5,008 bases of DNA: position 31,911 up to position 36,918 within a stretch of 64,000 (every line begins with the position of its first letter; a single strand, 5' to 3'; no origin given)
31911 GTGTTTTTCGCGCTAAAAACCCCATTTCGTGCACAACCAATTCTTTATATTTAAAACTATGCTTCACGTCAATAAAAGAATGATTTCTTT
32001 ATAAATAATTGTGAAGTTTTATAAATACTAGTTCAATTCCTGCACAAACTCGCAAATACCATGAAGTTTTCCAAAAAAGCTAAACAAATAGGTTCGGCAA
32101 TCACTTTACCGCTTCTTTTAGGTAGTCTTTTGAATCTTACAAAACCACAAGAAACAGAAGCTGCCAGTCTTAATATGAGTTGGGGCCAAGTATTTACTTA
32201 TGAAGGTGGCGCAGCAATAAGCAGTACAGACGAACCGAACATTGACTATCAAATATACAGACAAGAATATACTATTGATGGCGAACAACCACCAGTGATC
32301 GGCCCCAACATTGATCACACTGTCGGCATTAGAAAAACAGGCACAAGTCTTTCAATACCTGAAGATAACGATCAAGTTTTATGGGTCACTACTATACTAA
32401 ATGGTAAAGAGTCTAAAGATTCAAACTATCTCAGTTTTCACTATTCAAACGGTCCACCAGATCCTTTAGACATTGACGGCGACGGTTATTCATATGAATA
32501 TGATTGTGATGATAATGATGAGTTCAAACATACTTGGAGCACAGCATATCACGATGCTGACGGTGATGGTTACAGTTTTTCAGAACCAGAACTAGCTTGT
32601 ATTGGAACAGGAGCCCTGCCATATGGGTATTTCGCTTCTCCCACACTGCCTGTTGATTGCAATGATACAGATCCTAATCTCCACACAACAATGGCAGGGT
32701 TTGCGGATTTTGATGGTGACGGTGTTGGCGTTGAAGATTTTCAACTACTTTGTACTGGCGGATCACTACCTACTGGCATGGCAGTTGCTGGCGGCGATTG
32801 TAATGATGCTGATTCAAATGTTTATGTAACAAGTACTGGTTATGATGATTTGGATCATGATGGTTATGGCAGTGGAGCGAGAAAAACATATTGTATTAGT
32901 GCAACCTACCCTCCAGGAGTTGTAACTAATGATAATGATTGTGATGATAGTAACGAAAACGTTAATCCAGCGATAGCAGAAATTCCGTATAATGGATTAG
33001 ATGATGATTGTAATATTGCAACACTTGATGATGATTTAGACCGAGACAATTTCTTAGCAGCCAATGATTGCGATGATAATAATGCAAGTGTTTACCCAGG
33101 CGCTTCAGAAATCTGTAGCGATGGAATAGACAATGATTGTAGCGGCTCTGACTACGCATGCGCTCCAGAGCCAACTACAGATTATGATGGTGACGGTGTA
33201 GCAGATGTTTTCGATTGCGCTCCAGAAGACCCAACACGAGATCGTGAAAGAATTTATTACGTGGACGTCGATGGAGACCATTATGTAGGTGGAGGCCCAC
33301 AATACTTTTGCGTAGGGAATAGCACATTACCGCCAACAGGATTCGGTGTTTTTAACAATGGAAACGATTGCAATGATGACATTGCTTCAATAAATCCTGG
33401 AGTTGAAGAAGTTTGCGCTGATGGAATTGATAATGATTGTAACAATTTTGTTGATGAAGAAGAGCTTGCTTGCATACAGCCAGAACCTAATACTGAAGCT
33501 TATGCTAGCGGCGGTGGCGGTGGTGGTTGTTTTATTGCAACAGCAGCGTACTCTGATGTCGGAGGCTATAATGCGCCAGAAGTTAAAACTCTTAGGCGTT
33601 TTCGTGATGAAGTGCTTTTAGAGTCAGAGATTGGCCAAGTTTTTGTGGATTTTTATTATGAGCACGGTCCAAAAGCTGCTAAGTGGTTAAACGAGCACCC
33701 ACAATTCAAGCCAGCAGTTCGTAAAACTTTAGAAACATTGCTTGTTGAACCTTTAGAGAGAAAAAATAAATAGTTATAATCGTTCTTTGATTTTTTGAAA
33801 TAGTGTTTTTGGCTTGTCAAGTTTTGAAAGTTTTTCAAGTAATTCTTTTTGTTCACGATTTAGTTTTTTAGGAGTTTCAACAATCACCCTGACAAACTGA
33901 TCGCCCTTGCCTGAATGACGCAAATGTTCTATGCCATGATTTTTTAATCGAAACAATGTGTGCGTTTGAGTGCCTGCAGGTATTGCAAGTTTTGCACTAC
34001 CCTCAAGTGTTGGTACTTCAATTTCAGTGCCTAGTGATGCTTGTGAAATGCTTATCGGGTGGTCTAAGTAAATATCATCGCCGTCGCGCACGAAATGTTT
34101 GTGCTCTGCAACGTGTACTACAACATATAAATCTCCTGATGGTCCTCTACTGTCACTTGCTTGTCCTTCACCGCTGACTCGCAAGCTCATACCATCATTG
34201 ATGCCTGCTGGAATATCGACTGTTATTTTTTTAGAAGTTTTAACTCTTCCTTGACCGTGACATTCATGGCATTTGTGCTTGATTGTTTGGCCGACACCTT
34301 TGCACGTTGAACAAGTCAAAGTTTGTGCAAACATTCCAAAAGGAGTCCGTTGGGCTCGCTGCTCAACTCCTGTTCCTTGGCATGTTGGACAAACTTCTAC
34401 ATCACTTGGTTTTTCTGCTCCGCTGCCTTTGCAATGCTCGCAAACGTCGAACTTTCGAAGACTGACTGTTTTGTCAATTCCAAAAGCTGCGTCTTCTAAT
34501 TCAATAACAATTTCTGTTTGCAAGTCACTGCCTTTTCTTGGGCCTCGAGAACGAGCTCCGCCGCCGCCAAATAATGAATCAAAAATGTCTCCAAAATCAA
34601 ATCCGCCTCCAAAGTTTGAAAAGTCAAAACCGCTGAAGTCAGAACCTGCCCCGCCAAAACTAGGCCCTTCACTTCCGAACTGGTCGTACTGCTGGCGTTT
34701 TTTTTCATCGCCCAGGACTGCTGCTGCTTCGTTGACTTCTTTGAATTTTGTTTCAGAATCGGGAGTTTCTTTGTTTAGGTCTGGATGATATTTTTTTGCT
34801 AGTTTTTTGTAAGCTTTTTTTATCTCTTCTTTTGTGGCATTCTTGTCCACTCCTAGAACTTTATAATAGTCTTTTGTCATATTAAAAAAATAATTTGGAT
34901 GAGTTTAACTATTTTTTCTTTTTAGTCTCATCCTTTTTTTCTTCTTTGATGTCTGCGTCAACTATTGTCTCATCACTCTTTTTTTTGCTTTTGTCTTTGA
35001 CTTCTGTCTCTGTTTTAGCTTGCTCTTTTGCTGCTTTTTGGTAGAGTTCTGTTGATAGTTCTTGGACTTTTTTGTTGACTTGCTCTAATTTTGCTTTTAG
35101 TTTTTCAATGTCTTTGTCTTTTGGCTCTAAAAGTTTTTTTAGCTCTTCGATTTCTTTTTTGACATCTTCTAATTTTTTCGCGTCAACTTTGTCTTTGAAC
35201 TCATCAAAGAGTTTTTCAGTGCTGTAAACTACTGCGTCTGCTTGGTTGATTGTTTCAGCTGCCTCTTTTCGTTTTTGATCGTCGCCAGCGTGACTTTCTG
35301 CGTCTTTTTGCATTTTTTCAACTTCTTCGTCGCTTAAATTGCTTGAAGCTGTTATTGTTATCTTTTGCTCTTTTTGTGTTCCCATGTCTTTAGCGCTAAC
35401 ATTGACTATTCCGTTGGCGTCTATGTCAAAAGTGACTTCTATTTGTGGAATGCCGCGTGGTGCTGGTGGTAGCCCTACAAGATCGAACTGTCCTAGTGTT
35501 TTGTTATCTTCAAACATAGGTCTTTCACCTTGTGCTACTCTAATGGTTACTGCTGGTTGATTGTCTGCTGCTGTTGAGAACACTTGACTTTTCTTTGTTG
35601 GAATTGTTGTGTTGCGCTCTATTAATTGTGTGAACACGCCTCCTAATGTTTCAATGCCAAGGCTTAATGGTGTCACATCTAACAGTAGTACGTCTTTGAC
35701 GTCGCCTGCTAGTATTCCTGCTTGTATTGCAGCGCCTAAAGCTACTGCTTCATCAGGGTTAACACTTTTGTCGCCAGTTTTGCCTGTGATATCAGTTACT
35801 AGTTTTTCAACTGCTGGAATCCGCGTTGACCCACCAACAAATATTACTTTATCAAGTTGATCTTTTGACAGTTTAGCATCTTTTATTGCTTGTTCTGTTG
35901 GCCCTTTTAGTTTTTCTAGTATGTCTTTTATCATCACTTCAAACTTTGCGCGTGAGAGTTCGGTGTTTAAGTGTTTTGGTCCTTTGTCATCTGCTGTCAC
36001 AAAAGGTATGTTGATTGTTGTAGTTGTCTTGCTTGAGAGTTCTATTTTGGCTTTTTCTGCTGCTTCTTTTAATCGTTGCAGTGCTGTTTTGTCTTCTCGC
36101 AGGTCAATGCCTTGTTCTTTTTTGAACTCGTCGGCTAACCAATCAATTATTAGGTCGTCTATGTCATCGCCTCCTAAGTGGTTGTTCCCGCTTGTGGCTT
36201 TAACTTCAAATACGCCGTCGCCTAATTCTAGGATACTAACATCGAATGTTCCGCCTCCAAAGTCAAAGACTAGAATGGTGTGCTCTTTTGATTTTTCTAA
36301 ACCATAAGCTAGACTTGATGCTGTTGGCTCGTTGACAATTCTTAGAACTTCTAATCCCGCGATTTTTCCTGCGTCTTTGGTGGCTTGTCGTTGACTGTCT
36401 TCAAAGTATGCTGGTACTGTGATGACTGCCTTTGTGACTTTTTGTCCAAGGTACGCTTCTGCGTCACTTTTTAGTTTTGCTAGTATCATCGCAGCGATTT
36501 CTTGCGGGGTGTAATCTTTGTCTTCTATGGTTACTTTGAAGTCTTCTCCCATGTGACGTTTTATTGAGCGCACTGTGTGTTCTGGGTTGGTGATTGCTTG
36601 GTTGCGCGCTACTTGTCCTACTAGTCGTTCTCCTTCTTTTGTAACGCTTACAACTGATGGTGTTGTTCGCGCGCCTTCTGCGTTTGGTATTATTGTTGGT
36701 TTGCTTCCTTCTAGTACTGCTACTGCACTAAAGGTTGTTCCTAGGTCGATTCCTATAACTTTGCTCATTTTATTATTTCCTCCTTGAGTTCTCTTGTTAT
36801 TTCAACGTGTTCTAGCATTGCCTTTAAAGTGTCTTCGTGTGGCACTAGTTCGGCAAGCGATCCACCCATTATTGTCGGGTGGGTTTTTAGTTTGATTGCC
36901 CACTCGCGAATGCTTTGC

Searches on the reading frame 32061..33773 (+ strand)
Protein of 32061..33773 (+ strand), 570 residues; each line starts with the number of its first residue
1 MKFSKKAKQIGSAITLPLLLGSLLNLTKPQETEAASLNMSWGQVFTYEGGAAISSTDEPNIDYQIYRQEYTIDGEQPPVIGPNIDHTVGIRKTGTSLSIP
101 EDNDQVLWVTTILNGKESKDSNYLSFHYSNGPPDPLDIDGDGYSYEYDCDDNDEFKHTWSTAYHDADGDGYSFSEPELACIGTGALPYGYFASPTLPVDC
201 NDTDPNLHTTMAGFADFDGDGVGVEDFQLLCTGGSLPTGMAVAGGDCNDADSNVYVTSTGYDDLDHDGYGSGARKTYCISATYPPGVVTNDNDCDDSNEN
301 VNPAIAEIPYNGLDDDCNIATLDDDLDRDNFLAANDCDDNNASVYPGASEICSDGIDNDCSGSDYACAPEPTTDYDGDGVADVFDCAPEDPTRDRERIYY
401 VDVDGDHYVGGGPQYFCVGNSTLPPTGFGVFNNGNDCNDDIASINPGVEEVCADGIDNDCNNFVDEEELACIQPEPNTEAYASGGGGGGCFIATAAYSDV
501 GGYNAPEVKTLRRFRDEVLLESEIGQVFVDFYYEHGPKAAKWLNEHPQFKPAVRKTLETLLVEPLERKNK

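Call 6: search_protein_families(library=pfam, proteins=[window:32061-33773:+], max_evalue=0.001)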
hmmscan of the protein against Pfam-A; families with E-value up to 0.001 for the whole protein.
window:32061-33773:+ (570 aa): 1 family
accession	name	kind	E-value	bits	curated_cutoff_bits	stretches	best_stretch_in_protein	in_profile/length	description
PF11617.13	Cu-binding_MopE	-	3e-27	94.9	27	3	336-363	1-27/30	Putative metal-binding motif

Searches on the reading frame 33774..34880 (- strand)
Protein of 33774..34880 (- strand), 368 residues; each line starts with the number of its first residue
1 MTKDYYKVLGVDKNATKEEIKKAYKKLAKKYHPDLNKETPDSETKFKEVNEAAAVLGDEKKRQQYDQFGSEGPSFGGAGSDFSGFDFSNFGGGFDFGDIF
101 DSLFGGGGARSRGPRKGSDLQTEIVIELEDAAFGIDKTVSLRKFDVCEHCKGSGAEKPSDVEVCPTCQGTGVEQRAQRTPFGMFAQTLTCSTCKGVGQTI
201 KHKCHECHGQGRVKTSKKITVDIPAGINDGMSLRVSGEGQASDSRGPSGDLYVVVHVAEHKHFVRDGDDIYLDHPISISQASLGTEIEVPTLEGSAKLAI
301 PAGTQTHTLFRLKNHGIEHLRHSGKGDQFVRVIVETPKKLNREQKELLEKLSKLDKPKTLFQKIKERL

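Call 6: search_protein_families(library=pfam, proteins=[window:33774-34880:-], max_evalue=0.001)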
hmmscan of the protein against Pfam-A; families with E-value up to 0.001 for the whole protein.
window:33774-34880:- (368 aa): 3 families
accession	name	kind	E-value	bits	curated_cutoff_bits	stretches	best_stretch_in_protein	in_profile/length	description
PF01556.23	DnaJ_C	-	1.9e-47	161.6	26.6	1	121-337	2-152/152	DnaJ C terminal domain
PF00226.36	DnaJ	-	1.5e-26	92.7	27.8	1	4-66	1-63/63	DnaJ domain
PF00684.25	DnaJ_CXXCXGXG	-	2.1e-17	63.5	32.7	1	147-211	1-65/65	DnaJ central domain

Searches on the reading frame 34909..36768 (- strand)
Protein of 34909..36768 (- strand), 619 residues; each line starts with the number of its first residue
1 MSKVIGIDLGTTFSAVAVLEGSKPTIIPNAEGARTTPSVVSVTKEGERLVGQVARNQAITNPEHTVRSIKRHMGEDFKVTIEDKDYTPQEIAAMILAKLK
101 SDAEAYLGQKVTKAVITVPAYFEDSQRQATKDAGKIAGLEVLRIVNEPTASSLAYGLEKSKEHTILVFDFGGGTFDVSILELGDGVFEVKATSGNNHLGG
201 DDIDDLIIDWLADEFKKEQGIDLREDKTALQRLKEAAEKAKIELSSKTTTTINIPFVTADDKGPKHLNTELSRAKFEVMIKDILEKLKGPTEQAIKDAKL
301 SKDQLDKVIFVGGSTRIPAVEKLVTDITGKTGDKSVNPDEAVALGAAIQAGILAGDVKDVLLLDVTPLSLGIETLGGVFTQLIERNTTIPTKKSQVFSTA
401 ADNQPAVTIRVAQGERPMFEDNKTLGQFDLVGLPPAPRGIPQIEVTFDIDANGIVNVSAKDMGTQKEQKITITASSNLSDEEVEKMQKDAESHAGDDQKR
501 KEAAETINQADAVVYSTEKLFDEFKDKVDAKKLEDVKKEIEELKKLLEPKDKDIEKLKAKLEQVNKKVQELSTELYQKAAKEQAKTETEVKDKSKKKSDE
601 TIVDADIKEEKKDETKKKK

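Call 6: search_protein_families(library=pfam, proteins=[window:34909-36768:-], max_evalue=0.001)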
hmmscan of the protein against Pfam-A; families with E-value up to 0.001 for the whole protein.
window:34909-36768:- (619 aa): 3 families
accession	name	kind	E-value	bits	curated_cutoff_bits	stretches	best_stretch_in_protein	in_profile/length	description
PF00012.26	HSP70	-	4.7e-241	801.6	20.6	2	78-577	100-599/599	Hsp70 protein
PF06723.19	MreB_Mbl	-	1.7e-18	67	27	1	3-348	2-317/327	MreB/Mbl protein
PF02782.22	FGGY_C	-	9.1e-05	22.7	27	1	292-352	136-196/198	FGGY family of carbohydrate kinases, C-terminal domain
